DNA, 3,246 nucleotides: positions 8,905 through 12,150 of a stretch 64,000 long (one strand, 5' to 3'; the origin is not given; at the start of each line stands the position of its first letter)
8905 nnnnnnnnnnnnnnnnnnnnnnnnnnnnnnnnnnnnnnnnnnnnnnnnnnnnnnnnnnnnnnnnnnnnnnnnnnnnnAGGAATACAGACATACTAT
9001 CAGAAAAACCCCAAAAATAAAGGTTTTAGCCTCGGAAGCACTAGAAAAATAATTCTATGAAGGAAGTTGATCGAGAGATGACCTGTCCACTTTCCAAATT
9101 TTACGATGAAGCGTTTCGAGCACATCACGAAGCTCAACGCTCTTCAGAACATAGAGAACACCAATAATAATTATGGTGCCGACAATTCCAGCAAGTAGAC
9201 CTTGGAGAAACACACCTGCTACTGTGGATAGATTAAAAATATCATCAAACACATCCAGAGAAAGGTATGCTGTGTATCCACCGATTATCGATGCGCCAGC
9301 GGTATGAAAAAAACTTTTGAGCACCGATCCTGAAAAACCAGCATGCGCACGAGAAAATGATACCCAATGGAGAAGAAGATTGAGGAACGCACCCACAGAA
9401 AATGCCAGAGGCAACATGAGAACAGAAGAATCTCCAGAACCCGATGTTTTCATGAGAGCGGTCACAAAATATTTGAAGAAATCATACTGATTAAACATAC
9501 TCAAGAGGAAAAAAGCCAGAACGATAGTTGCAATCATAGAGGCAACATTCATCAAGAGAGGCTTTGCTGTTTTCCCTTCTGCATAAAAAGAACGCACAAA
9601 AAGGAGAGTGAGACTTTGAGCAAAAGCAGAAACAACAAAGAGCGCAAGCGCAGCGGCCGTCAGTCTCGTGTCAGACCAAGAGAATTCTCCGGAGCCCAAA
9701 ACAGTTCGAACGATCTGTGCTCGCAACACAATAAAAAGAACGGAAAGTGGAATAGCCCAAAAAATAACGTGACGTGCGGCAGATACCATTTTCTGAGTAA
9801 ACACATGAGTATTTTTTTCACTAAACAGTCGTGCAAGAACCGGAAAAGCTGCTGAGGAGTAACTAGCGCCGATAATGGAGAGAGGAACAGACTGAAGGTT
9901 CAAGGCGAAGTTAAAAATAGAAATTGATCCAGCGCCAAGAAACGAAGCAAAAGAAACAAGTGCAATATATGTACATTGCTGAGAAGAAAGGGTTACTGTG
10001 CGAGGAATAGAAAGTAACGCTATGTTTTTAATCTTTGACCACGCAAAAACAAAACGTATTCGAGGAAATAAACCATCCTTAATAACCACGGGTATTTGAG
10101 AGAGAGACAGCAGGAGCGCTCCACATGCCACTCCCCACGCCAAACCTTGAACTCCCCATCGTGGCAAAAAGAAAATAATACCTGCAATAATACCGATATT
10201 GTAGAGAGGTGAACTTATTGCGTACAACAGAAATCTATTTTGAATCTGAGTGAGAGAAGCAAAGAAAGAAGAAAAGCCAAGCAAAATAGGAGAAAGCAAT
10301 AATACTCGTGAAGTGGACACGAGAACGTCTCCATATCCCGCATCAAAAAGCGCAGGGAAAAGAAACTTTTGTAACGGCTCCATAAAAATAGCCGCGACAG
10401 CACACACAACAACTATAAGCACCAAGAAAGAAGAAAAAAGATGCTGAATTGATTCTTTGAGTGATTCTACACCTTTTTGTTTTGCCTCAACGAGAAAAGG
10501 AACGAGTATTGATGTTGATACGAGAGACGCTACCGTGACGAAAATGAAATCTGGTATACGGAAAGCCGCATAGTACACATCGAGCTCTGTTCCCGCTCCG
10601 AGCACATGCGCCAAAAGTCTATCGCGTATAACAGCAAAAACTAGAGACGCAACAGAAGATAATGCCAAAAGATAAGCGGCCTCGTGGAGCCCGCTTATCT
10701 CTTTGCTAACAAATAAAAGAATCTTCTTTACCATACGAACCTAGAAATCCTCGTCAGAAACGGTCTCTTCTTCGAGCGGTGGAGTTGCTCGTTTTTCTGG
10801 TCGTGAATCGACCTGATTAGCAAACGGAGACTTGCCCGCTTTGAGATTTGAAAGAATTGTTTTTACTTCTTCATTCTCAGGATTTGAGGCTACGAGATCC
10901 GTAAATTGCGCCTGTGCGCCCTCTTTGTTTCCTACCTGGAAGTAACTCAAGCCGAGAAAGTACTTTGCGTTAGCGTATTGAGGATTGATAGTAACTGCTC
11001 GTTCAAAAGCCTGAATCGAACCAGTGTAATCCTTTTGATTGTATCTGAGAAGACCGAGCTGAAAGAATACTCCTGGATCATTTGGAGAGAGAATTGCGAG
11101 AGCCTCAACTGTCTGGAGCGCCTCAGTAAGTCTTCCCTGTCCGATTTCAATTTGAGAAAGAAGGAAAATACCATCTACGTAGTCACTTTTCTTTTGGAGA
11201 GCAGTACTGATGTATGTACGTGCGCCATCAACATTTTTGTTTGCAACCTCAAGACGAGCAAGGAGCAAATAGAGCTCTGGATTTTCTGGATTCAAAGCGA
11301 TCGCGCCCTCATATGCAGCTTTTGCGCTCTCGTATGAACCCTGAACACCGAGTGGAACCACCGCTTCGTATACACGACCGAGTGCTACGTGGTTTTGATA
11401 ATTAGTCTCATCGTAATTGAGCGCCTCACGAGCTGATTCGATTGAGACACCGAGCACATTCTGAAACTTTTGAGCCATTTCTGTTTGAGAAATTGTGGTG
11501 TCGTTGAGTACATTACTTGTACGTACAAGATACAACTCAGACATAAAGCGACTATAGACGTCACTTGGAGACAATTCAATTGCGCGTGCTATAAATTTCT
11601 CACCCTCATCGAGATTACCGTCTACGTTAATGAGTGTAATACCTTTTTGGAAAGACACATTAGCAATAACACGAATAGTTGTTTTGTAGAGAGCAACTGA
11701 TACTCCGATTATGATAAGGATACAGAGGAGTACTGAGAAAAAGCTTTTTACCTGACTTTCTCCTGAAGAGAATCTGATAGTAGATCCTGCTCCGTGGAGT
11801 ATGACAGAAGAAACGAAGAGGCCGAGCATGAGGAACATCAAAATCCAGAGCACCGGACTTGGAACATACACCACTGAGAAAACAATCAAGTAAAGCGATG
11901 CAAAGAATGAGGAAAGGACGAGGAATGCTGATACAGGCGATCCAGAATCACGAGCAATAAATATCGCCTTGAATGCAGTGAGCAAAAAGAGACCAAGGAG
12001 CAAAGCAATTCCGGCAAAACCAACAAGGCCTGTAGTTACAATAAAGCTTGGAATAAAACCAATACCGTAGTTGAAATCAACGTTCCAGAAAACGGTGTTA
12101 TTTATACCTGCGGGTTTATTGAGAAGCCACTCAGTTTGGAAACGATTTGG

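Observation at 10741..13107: Wzy_C-TPR fusion proteins as candidate protein O-oligosaccharyltransferases (paralog 1 beside murJ)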

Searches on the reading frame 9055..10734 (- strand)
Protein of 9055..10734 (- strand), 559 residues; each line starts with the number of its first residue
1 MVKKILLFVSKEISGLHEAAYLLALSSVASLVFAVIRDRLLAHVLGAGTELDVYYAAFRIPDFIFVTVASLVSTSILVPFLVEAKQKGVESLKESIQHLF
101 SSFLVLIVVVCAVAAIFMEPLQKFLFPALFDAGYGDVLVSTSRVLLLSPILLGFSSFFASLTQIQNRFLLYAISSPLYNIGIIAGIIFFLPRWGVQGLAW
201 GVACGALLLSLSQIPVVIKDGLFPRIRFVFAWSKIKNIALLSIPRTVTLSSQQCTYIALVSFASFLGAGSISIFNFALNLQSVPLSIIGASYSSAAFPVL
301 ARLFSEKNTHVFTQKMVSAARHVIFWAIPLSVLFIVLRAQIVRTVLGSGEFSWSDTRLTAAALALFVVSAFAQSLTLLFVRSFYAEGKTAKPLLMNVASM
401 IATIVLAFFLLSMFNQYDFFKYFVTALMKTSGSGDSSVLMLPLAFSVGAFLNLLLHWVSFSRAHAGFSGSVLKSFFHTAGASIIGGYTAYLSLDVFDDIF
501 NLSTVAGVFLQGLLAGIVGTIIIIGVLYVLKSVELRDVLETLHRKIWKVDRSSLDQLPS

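Call 3: search_protein_families(library=pfam, proteins=[window:9055-10734:-], max_evalue=1)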
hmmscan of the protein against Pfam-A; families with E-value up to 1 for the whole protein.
window:9055-10734:- (559 aa): 3 families
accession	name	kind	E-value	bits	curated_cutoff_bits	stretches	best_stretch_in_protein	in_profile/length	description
PF03023.19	MurJ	-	1.4e-57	195.8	27.4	2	41-415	1-376/451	Lipid II flippase MurJ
PF01943.22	Polysacc_synt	-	5.1e-07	29.8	28.2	1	66-303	49-273/274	Polysaccharide biosynthesis protein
PF06897.17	DUF1269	-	0.039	14.7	26.9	1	180-216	7-40/100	Protein of unknown function (DUF1269)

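Call 4: search_protein_families(library=ncbifam, proteins=[window:9055-10734:-], max_evalue=1)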
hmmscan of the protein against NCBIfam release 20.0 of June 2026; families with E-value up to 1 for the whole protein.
window:9055-10734:- (559 aa): 3 families
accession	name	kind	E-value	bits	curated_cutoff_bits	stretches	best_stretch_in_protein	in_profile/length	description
TIGR01695.1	murJ_mviN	equivalog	6.6e-57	193.4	235.55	1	19-530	5-492/506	murein biosynthesis integral membrane protein MurJ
TIGR00797.1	matE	subfamily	0.00023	20.2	147.4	2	90-418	62-391/396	MATE family efflux transporter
NF045849.1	ICE_MMCAP2_0565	equivalog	0.38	10.5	40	1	90-117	7-34/80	Mbov_0395 family pilin-like conjugal transfer protein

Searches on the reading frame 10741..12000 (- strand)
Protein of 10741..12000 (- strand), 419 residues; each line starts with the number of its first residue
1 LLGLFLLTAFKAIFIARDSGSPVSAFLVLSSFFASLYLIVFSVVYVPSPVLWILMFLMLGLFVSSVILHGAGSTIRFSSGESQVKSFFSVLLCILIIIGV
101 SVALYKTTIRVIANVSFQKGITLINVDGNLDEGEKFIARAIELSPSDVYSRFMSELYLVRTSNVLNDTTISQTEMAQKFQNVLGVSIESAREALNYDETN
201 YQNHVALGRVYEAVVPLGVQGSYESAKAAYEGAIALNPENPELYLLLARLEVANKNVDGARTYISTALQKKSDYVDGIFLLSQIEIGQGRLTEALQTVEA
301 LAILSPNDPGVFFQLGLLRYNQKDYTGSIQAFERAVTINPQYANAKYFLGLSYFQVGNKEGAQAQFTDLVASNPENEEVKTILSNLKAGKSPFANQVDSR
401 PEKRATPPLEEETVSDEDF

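Call 6: search_protein_families(library=pfam, proteins=[window:10741-12000:-], max_evalue=10)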
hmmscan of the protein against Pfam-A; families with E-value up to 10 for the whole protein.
window:10741-12000:- (419 aa): 27 families (the best 25 are shown)
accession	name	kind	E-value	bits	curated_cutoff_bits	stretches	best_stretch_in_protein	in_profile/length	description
PF14559.12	TPR_19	-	2.4e-25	89.1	25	3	220-271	4-55/68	Tetratricopeptide repeat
PF07719.23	TPR_2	-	4.7e-22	76.7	27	5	311-342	3-34/34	Tetratricopeptide repeat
PF13432.12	TPR_16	-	4.9e-21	75.3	32.7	3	220-273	10-63/65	Tetratricopeptide repeat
PF13414.12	TPR_11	-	9.6e-19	67.2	26.8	3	316-357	1-42/42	TPR repeat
PF13428.12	TPR_14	-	1.8e-17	62.5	23.5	5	220-250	14-44/44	Tetratricopeptide repeat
PF13181.12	TPR_8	-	4.2e-17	61.2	25.7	3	311-342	3-34/34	Tetratricopeptide repeat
PF13371.12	TPR_9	-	3.5e-14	53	35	3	284-343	4-63/73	Tetratricopeptide repeat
PF13431.12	TPR_17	-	3.4e-12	46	24.4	2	229-261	1-33/34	Tetratricopeptide repeat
PF00515.34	TPR_1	-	4.6e-12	45.6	27.8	2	312-342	4-34/34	Tetratricopeptide repeat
PF23914.1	TPR_CcmH_CycH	-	7.3e-11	42.6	42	2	191-309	40-156/158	Cytochrome c-type biogenesis protein H TPR domain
PF13174.12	TPR_6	-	3.3e-08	34.1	26.3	2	312-341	3-32/33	Tetratricopeptide repeat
PF14561.12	TPR_20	-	7.4e-08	33.1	25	2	326-378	5-59/90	Tetratricopeptide repeat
PF24575.1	TPR_Slam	-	9e-06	26.5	35.2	2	315-366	53-104/104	Surface lipoprotein assembly modifier, N-terminal TPR repeats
PF12895.13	ANAPC3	-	9.5e-06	26.2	27.2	3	289-362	3-75/82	Anaphase-promoting complex, cyclosome, subunit 3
PF13424.12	TPR_12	-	2.9e-05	24.6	30.1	2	314-368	8-70/77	Tetratricopeptide repeat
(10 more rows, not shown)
